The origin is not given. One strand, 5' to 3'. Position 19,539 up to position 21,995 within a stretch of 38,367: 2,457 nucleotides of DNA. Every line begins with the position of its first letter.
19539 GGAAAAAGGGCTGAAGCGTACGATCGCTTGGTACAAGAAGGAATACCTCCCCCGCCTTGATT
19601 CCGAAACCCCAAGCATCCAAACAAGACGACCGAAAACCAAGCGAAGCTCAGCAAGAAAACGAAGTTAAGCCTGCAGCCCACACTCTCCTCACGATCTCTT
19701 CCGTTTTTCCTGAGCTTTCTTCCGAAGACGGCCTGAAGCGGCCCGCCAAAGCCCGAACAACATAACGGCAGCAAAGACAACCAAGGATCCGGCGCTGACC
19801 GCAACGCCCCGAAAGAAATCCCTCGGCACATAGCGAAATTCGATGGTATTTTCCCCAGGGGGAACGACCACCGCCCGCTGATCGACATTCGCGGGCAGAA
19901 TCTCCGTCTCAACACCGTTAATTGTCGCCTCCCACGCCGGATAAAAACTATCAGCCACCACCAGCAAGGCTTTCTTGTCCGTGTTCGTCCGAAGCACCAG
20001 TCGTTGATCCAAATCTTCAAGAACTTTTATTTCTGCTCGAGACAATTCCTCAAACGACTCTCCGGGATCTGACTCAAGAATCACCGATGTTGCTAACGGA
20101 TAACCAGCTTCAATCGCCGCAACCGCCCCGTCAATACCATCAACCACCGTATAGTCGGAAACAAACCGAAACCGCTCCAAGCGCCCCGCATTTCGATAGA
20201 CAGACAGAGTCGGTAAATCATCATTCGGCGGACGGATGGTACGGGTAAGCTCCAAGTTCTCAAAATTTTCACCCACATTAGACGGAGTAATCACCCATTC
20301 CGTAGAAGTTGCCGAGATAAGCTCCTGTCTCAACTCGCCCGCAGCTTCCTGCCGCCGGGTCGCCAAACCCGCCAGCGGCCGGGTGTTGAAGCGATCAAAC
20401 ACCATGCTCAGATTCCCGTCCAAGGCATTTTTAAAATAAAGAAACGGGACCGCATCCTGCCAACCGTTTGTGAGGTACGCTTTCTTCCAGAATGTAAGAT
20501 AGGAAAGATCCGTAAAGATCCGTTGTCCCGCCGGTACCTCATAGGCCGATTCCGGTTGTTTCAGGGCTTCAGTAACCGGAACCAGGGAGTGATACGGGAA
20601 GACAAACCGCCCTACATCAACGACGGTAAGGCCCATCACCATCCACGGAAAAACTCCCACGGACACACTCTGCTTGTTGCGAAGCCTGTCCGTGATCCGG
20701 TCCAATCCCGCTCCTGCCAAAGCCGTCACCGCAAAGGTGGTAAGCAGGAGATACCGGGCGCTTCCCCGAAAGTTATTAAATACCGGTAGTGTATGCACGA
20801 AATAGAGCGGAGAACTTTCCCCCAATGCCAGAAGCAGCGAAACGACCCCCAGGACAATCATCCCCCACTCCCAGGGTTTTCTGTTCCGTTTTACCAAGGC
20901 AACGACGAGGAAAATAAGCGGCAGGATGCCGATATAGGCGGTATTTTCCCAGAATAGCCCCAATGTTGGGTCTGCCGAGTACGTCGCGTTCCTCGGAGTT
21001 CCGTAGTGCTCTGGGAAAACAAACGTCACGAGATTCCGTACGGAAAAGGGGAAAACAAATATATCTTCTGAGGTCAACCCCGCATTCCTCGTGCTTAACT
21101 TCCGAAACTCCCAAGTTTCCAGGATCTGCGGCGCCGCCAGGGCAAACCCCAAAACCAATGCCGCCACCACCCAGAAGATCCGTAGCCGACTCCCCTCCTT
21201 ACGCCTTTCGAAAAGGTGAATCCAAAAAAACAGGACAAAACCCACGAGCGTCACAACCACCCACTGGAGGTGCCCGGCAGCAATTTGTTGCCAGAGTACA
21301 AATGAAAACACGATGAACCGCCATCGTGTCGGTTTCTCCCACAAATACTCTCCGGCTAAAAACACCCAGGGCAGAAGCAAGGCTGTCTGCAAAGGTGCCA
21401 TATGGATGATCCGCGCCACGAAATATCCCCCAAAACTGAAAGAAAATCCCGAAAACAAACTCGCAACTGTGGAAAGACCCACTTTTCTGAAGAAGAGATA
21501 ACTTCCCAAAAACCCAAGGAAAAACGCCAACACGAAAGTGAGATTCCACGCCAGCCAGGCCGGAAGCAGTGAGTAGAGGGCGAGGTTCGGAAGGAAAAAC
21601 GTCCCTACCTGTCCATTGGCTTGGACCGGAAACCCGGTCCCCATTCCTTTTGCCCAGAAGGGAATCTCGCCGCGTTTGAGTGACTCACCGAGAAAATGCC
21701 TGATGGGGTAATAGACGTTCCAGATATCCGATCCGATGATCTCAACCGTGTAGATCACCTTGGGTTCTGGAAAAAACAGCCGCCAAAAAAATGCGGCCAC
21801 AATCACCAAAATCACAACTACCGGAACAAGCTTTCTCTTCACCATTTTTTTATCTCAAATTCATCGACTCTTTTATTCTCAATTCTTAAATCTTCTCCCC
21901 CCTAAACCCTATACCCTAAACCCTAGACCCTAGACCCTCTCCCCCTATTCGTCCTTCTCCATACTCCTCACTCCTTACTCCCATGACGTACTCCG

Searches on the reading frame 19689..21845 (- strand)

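Call 82: search_protein_families(library=pfam, proteins=[window:19689-21845:-], max_evalue=0.00001)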
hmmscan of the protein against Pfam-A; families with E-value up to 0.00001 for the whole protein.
window:19689-21845:- (718 aa): 1 family
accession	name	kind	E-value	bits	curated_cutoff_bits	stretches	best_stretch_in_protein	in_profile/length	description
PF09586.16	YfhO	-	3.8e-07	29.3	28.5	0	602-684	752-835/835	Bacterial membrane protein YfhO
